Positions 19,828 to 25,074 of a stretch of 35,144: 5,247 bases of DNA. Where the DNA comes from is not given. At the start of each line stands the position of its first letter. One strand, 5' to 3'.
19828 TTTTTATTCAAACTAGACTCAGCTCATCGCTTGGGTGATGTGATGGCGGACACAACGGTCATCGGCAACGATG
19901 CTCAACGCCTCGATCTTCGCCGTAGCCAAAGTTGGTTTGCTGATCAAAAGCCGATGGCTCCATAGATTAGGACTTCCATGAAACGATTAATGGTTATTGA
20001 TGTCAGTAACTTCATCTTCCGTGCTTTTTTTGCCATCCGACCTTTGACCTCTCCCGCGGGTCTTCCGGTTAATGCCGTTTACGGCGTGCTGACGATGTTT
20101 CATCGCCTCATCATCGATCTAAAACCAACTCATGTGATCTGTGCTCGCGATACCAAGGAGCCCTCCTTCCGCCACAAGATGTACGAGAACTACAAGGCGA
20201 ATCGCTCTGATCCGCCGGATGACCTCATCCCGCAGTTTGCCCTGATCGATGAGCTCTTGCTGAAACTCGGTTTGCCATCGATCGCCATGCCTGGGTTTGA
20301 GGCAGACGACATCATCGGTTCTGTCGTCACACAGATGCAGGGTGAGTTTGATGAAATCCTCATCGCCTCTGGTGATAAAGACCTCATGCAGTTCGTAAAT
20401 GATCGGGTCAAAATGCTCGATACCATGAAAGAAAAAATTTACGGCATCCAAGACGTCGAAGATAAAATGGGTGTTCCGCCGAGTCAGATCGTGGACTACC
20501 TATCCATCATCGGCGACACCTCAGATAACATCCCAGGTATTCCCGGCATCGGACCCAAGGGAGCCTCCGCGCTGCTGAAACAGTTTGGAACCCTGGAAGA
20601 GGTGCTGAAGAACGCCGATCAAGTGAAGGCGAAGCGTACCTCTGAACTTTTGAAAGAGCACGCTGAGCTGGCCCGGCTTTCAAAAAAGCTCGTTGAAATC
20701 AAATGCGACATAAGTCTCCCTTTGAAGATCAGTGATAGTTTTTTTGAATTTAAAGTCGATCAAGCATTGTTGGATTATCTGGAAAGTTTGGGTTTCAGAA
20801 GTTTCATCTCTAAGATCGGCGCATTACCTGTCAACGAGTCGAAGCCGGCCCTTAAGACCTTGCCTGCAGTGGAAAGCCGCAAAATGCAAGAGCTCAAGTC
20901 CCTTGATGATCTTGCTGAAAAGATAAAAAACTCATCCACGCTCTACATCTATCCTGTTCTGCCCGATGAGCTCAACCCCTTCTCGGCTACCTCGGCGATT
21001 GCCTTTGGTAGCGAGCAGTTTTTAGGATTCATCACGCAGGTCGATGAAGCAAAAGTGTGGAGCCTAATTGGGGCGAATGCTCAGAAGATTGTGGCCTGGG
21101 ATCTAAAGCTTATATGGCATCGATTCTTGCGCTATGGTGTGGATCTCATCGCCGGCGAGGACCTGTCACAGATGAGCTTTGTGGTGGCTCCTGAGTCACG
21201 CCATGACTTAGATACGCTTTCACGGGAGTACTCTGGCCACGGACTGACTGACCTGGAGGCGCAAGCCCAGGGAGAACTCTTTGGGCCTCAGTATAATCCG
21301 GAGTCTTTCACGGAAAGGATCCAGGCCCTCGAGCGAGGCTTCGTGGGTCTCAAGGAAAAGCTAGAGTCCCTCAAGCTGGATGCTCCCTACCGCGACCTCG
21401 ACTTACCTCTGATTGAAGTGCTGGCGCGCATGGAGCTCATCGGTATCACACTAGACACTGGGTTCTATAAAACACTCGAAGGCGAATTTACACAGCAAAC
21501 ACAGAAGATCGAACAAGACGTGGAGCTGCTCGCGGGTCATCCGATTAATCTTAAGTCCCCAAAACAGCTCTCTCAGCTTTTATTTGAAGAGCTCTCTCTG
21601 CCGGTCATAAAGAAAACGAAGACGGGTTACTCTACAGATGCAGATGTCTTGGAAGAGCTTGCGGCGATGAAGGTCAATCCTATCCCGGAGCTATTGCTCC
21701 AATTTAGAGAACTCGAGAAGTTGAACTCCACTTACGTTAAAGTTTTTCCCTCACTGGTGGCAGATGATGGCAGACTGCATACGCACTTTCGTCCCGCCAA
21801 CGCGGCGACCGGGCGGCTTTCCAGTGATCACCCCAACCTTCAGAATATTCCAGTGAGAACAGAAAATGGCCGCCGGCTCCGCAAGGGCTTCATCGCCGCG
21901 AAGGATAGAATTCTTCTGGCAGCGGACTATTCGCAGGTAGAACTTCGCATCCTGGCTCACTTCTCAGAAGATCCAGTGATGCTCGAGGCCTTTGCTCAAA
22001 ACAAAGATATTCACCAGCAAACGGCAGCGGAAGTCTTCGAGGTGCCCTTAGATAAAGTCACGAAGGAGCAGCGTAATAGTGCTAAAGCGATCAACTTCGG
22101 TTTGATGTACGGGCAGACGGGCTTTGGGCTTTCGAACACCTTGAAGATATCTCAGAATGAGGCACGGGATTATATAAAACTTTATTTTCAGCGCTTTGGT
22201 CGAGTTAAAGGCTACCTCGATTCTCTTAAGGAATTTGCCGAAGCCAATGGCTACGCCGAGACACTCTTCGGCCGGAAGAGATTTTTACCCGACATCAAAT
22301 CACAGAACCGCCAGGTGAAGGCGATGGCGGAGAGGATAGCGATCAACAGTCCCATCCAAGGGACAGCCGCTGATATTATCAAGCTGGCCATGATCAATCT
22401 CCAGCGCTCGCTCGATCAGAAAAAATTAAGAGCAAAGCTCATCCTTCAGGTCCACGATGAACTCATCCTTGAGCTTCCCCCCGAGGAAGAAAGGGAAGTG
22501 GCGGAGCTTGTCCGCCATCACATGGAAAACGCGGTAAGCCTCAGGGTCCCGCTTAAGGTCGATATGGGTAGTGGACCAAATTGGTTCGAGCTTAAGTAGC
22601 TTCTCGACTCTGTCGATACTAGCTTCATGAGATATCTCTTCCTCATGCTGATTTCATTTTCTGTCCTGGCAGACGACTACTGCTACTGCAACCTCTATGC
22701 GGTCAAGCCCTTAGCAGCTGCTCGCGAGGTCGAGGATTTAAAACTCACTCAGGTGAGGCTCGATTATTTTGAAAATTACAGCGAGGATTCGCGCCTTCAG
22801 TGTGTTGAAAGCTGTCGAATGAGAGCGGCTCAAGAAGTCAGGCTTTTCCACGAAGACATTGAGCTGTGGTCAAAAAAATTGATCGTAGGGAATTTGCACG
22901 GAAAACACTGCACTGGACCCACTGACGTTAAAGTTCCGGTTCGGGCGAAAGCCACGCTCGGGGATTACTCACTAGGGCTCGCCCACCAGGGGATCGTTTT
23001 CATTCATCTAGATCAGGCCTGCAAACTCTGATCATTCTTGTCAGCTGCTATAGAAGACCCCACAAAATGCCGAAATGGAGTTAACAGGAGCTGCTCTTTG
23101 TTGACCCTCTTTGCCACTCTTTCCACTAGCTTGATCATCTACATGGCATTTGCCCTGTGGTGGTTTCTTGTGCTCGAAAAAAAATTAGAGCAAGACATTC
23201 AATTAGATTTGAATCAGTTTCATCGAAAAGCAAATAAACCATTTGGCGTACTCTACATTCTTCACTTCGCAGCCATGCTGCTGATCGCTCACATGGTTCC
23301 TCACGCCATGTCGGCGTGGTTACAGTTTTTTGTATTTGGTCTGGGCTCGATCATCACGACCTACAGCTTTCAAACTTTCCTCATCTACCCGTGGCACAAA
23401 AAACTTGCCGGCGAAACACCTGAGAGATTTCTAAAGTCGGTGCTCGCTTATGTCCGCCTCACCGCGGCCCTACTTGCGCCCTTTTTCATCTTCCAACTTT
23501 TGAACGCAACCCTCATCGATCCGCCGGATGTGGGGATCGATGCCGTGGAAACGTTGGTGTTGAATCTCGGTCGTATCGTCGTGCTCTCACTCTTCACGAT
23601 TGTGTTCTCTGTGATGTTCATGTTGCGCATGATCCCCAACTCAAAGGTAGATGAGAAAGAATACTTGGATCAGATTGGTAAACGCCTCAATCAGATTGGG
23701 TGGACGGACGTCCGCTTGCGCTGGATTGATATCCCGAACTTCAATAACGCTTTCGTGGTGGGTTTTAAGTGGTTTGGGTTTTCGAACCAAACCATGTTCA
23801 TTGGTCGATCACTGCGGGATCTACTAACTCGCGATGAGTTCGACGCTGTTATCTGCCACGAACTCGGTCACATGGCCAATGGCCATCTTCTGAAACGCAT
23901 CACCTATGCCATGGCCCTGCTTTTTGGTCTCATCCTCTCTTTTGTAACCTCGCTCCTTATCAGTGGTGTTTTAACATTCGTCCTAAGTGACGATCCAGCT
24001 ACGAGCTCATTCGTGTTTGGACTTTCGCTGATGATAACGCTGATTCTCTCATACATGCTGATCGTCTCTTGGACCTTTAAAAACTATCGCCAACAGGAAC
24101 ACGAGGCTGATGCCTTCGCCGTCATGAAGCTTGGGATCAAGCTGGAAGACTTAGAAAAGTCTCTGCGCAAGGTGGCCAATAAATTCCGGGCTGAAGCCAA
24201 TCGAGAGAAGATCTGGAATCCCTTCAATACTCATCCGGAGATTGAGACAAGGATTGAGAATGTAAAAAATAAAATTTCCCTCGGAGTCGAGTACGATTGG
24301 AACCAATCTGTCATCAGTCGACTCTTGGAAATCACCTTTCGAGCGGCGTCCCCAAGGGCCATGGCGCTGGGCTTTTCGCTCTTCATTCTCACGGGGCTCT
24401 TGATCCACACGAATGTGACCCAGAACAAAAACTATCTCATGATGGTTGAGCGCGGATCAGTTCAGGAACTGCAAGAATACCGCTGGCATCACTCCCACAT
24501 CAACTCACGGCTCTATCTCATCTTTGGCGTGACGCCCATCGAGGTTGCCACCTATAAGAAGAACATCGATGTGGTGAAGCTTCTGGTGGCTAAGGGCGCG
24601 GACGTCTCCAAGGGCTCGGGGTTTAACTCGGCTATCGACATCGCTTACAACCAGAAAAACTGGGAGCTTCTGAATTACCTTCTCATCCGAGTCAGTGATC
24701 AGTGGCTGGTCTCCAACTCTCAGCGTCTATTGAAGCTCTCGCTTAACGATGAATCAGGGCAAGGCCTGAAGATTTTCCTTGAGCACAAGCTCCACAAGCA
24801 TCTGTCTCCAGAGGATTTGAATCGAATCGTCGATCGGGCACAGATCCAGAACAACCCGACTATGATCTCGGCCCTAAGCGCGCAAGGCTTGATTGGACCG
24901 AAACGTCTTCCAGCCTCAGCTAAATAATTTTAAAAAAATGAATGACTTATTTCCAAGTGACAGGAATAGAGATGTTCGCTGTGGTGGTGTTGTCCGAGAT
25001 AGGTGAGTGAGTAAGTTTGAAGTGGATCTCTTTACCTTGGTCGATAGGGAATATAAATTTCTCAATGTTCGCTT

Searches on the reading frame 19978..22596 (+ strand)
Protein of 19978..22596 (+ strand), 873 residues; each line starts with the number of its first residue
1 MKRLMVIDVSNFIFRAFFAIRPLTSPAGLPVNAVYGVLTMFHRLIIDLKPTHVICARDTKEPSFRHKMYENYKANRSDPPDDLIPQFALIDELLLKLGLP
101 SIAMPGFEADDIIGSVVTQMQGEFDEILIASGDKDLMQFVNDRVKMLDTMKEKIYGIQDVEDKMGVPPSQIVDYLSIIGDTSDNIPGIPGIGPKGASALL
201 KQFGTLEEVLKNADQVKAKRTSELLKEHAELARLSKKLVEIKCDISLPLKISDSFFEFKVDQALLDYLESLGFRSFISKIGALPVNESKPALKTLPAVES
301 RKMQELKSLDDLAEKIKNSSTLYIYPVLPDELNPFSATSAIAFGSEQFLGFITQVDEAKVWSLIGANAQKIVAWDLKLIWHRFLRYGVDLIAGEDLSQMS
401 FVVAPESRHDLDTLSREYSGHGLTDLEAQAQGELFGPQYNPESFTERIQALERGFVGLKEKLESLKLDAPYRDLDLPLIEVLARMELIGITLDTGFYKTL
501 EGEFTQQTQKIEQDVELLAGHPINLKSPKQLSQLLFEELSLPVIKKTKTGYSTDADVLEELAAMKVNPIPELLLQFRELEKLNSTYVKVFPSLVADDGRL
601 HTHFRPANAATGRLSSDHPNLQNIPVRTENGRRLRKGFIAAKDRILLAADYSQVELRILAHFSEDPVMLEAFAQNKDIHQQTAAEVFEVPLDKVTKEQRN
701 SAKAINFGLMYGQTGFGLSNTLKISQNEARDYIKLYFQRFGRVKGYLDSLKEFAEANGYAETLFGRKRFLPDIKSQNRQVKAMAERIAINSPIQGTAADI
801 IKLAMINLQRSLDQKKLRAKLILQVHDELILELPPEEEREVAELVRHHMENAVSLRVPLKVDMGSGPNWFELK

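Call 29: search_protein_families(library=pfam, proteins=[window:19978-22596:+], max_evalue=0.01)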
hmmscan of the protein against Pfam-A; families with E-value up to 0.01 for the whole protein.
window:19978-22596:+ (873 aa): 4 families
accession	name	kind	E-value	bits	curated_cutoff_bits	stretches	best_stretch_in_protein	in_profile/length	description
PF00476.26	DNA_pol_A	-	2e-155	517.9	34.3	1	498-870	5-380/381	DNA polymerase family A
PF02739.22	5_3_exonuc_N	-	8.9e-52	175.6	34.3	1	3-165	1-164/164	5'-3' exonuclease, N-terminal resolvase-like domain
PF01367.25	5_3_exonuc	-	2.6e-31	108.4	40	1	166-253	1-88/97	5'-3' exonuclease, C-terminal SAM fold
PF14520.12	HHH_5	-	0.00039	21.3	27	1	187-214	6-33/57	Helix-hairpin-helix domain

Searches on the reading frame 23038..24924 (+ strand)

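Call 29: search_protein_families(library=pfam, proteins=[window:23038-24924:+], max_evalue=0.01)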
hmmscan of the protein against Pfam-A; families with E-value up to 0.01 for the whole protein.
window:23038-24924:+ (629 aa): 4 families
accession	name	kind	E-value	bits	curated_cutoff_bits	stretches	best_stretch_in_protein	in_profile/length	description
PF01435.24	Peptidase_M48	-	5.3e-18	65.9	20.3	1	235-411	35-184/186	Peptidase family M48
PF00023.36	Ank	-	0.0015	19.2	21.1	0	497-524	2-29/33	Ankyrin repeat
PF12271.14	Chs7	-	0.0026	17.7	25.1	1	288-357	113-182/287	Chitin synthase export chaperone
PF12796.13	Ank_2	-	0.0035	18.3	27.3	1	471-549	6-80/90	Ankyrin repeats (3 copies)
